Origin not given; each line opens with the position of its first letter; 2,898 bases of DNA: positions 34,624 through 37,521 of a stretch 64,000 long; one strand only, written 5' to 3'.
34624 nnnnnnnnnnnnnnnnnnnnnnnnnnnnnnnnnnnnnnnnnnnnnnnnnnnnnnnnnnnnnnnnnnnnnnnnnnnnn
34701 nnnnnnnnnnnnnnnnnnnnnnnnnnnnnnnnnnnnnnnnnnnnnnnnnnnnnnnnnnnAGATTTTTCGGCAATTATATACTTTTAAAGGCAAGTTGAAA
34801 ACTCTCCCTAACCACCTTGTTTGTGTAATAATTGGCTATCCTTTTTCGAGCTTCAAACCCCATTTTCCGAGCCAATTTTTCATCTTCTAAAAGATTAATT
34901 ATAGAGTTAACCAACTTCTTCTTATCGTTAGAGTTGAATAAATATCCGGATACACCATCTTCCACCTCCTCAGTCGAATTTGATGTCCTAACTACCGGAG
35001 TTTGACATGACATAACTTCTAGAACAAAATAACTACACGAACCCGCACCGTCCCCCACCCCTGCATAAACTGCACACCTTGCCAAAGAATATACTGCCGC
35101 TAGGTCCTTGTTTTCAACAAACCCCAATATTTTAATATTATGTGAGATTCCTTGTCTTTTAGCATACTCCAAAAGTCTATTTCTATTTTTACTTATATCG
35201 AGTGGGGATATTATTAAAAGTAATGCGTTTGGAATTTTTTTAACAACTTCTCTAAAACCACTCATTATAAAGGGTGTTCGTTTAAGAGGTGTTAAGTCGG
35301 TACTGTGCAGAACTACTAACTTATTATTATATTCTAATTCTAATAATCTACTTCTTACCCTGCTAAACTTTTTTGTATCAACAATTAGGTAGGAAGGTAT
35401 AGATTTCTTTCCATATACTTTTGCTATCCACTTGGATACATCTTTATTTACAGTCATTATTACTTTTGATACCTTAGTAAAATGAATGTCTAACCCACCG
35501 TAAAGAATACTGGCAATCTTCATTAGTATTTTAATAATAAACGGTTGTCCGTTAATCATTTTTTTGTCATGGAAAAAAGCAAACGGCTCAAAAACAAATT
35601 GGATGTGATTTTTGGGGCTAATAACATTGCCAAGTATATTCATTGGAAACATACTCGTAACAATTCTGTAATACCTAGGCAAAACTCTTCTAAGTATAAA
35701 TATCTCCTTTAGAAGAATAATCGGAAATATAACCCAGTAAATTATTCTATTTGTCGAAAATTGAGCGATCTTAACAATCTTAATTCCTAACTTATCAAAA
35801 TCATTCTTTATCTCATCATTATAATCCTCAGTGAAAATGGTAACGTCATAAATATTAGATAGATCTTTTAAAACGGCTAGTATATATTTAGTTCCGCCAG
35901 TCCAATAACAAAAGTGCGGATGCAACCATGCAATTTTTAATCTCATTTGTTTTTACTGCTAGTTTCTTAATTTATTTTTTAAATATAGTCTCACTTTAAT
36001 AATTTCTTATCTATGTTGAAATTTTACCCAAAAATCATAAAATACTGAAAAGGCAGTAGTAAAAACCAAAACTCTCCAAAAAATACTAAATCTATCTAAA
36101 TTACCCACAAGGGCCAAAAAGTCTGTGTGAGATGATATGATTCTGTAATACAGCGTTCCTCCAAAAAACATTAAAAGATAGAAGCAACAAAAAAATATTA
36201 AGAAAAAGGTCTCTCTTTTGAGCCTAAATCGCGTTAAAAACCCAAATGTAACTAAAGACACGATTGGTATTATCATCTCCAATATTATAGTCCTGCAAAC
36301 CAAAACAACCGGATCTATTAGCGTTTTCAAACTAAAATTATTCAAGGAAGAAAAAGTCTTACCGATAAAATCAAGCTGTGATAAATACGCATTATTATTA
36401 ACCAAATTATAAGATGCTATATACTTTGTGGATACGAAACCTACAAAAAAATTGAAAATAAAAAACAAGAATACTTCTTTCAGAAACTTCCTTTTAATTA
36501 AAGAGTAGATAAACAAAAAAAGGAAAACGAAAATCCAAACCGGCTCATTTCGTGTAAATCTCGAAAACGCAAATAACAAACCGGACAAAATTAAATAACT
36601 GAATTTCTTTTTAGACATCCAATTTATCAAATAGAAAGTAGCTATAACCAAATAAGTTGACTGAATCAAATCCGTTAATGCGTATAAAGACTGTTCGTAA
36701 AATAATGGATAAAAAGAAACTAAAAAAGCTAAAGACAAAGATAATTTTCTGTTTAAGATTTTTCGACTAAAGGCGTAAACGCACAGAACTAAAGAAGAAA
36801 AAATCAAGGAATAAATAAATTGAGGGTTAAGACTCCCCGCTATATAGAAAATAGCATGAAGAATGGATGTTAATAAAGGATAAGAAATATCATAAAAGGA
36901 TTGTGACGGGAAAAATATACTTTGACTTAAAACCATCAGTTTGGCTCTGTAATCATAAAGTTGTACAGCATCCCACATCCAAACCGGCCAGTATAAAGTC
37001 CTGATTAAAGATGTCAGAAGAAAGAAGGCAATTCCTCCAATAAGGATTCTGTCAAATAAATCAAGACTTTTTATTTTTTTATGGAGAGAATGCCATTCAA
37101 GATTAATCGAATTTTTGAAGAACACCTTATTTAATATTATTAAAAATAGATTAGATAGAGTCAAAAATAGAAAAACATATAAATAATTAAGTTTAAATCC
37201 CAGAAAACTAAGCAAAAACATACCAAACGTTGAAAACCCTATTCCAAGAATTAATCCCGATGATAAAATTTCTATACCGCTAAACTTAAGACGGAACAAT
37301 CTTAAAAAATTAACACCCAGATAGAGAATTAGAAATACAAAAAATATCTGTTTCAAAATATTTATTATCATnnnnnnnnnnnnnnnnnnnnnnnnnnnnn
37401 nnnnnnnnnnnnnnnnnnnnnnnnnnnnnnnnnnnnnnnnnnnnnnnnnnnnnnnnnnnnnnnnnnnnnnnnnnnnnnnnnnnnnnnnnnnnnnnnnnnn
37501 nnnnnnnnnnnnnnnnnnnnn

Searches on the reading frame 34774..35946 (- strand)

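Call 60: search_protein_families(library=pfam, proteins=[window:34774-35946:-], max_evalue=0.0001)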
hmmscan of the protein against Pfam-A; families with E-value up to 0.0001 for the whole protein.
window:34774-35946:- (390 aa): 3 families
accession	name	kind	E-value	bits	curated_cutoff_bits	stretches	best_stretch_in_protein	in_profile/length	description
PF00534.26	Glycos_transf_1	-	9.1e-19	68.1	26.4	1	205-369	11-172/172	Glycosyl transferases group 1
PF13692.12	Glyco_trans_1_4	-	3e-17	63.6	27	1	213-355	5-142/142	Glycosyl transferases group 1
PF13524.12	Glyco_trans_1_2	-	6.3e-06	26.6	25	1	261-377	24-136/144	Glycosyl transferase-like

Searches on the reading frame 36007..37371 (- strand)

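Call 6: search_protein_families(library=pfam, proteins=[window:36007-37371:-], max_evalue=0.01)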
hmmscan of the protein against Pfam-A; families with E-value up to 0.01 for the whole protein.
window:36007-37371:- (454 aa): 1 family
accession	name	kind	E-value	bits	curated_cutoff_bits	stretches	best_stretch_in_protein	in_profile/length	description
PF13231.12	PMT_2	-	9e-07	29.7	26.1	1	183-306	23-147/160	Dolichyl-phosphate-mannose-protein mannosyltransferase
